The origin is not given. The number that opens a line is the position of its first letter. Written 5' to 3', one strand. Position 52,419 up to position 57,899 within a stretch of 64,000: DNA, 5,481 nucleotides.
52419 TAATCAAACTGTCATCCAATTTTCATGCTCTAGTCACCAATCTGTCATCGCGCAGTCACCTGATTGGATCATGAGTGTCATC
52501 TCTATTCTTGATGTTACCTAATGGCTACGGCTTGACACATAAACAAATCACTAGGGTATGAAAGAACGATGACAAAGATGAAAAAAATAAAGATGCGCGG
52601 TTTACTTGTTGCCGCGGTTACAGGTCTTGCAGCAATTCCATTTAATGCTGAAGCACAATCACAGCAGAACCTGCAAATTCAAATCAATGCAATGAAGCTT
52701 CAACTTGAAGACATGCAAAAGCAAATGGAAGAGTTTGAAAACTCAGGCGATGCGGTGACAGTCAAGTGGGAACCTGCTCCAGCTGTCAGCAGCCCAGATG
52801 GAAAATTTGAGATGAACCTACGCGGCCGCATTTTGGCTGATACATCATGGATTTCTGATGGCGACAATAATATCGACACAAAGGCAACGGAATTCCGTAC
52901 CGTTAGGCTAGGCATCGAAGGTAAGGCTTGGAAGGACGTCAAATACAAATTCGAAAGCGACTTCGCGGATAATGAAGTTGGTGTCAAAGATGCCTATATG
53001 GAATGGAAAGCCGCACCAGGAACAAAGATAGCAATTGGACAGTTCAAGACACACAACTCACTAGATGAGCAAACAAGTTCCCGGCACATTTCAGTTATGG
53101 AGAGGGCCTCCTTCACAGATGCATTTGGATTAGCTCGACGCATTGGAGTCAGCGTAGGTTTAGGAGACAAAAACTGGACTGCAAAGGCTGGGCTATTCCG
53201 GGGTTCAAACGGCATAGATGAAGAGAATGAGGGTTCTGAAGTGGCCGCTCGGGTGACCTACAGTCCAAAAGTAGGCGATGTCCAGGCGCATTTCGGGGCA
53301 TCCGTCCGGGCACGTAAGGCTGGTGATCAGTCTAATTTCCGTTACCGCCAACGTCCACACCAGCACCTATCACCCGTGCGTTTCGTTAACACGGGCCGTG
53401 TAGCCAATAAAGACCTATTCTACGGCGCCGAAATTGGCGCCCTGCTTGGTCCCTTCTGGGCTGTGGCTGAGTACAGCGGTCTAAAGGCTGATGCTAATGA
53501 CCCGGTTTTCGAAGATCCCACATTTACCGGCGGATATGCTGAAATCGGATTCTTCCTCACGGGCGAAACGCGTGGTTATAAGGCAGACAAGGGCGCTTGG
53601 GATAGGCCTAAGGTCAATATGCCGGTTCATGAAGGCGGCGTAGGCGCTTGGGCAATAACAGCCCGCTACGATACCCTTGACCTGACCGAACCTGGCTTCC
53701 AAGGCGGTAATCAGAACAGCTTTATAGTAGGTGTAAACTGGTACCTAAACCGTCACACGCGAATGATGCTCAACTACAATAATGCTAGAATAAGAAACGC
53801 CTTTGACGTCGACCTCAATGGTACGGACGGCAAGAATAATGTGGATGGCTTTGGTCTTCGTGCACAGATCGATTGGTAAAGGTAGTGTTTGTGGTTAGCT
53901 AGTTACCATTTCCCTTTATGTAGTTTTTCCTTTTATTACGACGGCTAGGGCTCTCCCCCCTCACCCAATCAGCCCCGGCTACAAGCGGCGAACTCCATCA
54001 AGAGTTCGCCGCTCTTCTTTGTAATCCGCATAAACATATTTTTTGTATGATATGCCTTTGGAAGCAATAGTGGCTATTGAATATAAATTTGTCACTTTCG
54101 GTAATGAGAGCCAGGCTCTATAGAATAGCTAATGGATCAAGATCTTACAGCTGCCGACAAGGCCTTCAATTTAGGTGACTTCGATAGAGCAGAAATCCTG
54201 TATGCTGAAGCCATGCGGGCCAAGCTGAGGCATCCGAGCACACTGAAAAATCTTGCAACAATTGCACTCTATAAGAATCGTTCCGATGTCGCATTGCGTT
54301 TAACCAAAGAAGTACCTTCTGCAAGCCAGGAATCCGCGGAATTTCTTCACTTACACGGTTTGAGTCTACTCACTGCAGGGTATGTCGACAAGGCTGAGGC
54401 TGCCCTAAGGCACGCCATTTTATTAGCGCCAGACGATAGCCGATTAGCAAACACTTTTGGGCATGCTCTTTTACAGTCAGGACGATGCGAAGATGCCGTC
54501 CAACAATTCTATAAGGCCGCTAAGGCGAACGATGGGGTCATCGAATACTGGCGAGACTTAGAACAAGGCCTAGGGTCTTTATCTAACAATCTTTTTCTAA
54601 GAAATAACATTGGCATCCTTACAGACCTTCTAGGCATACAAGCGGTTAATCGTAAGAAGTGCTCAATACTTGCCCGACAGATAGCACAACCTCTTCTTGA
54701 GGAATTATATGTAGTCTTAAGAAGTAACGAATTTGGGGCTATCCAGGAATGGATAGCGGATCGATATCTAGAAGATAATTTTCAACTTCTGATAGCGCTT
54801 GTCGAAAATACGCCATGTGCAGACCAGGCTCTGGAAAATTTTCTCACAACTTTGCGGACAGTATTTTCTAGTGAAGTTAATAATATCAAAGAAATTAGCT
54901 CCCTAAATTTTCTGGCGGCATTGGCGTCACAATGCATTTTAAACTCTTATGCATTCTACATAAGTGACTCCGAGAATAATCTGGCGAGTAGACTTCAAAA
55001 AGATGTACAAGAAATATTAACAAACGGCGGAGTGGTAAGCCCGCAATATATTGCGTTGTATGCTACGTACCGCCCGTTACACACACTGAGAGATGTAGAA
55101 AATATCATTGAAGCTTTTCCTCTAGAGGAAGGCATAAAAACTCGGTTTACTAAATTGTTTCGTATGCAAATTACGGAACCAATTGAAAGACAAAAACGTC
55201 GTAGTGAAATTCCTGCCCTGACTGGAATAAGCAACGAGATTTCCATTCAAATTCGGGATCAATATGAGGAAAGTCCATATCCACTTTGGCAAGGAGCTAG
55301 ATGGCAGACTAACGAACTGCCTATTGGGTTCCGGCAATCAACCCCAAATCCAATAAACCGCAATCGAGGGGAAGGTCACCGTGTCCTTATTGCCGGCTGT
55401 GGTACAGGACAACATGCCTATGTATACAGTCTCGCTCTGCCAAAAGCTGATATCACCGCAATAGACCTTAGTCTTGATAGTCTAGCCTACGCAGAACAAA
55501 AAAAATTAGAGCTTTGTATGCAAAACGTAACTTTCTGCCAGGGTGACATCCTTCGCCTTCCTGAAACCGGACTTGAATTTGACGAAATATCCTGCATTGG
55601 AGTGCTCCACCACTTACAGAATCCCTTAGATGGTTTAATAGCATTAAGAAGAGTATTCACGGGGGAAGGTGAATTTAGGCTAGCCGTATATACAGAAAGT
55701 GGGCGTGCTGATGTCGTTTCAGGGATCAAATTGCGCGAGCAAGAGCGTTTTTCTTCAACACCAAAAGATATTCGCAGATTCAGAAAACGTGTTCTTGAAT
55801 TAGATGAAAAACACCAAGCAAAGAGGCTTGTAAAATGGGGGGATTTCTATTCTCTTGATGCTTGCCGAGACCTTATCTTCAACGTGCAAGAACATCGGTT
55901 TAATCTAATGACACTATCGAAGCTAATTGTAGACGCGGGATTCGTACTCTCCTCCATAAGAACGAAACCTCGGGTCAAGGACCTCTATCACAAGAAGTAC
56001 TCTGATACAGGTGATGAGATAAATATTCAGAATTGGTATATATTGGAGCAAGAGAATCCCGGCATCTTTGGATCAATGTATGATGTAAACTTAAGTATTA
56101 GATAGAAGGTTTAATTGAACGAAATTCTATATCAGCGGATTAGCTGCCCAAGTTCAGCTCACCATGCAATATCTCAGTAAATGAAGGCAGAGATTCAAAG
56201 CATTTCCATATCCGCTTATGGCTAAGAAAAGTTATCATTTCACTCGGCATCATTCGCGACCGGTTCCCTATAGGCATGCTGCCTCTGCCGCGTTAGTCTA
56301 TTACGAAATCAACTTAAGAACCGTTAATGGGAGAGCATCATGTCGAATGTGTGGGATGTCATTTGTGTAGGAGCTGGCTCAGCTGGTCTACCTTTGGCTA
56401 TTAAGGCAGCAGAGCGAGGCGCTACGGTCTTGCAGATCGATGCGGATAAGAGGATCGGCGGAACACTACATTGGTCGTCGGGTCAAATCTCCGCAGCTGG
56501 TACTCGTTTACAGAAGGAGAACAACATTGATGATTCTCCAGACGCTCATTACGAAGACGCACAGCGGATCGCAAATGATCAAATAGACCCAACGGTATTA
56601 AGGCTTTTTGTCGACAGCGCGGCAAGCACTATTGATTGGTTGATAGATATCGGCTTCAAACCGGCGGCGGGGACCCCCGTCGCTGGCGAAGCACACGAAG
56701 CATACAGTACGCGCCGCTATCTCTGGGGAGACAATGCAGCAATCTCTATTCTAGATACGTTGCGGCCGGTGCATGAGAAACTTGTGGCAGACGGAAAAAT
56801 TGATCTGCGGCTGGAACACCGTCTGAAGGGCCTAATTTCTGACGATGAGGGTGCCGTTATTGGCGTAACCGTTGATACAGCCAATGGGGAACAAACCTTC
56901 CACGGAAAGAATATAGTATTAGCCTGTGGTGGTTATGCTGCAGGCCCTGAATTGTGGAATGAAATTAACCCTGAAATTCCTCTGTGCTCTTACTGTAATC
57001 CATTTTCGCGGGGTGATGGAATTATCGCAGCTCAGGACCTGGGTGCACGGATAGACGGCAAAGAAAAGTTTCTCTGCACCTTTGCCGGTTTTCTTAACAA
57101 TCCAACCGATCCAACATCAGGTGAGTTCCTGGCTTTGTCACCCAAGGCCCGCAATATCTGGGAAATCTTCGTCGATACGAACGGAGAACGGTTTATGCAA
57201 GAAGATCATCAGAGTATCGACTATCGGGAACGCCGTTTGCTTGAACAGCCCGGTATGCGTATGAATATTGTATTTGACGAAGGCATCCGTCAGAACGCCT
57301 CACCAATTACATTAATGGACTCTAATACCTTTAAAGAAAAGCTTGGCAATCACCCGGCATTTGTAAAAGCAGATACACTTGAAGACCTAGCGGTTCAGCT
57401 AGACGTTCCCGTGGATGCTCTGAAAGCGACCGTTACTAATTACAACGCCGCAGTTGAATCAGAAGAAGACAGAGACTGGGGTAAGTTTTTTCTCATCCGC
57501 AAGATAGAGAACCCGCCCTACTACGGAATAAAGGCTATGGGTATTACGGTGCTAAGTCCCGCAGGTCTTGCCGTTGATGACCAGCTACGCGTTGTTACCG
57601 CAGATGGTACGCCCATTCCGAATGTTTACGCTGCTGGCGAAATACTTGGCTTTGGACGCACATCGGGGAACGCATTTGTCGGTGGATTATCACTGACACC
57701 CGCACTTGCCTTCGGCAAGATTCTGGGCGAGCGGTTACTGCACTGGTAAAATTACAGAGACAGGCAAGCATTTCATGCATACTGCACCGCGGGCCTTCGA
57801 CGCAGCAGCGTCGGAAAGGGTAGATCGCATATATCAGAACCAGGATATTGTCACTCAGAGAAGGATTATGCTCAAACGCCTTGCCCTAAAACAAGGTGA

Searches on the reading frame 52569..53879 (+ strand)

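Call 12: search_protein_families(library=pfam, proteins=[window:52569-53879:+], max_evalue=0.0001)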
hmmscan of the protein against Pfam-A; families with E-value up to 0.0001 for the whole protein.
window:52569-53879:+ (436 aa): 1 family
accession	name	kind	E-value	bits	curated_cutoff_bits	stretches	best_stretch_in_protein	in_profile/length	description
PF07396.17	Porin_O_P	-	9.1e-63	213.1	20.9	1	83-411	2-349/370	Phosphate-selective porin O and P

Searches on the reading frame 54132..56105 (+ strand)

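Call 12: search_protein_families(library=pfam, proteins=[window:54132-56105:+], max_evalue=0.0001)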
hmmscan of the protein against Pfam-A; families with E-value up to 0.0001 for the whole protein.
window:54132-56105:+ (657 aa): 7 families
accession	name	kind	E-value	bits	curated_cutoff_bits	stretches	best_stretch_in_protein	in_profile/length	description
PF13847.12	Methyltransf_31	-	1.5e-15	57.6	27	1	415-518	4-110/145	Methyltransferase domain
PF13649.12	Methyltransf_25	-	1.4e-12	48.5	27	1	418-504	1-88/97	Methyltransferase domain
PF08242.18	Methyltransf_12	-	1e-11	45.8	30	1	420-513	2-96/98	Methyltransferase domain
PF08241.18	Methyltransf_11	-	6.4e-11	43.2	21.2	1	421-515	3-93/95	Methyltransferase domain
PF13432.12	TPR_16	-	9.5e-06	26.4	32.7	0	75-134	3-61/65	Tetratricopeptide repeat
PF13181.12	TPR_8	-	1.8e-05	25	25.7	0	69-102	1-34/34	Tetratricopeptide repeat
PF13428.12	TPR_14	-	2.1e-05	25.2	23.5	0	73-105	5-37/44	Tetratricopeptide repeat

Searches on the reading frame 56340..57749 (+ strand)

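Call 12: search_protein_families(library=pfam, proteins=[window:56340-57749:+], max_evalue=0.0001)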
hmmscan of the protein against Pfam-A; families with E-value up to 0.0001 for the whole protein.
window:56340-57749:+ (469 aa): 5 families
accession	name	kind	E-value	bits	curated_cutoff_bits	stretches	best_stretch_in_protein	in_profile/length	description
PF00890.30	FAD_binding_2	-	8.6e-48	164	20.4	1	6-438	1-401/414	FAD binding domain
PF03486.20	HI0933_like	-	6.2e-10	39.4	50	0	6-46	2-42/244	HI0933-like protein Rossmann domain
PF01266.30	DAO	-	3.9e-09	37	27.9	1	6-205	1-209/353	FAD dependent oxidoreductase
PF12831.13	FAD_oxidored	-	2.8e-07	30.6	27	1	6-43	1-38/416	FAD dependent oxidoreductase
PF07992.20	Pyr_redox_2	-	3.2e-07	30.5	26.1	0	6-198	2-109/291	Pyridine nucleotide-disulphide oxidoreductase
